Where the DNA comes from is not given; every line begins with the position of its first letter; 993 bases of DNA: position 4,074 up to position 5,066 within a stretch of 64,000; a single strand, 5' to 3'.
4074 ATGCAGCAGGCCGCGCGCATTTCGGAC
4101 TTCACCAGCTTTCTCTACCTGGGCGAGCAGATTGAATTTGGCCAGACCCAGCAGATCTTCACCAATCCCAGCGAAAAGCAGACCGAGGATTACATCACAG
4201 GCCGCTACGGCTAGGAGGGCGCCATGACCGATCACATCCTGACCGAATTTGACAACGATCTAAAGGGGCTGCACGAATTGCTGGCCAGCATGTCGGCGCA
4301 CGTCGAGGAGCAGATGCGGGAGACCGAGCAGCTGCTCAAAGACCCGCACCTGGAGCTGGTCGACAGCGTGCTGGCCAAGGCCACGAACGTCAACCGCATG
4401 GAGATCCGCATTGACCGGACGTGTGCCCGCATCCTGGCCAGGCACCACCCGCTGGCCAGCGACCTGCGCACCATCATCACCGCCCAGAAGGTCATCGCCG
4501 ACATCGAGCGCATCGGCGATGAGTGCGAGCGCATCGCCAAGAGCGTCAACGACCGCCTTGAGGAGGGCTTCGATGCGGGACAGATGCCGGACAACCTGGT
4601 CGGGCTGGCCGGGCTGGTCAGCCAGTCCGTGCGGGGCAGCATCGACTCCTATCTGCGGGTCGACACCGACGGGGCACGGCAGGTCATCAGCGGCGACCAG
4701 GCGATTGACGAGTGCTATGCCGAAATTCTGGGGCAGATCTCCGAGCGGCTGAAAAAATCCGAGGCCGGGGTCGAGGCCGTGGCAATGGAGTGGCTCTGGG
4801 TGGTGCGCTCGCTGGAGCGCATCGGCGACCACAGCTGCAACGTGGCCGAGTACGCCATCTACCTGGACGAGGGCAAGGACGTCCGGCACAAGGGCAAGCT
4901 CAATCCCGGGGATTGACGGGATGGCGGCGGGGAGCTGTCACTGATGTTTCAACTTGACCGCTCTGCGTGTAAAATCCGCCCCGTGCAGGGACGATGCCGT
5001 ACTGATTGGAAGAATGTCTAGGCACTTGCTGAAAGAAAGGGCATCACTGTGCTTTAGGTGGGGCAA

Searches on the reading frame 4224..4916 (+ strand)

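Call 78: search_protein_families(library=pfam, proteins=[window:4224-4916:+], max_evalue=0.00001)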
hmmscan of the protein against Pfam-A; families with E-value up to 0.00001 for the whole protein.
window:4224-4916:+ (230 aa): 1 family
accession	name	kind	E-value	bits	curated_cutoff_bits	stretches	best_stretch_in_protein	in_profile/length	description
PF01895.24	PhoU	-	6.2e-36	123.1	23.5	2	21-108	2-89/89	PhoU domain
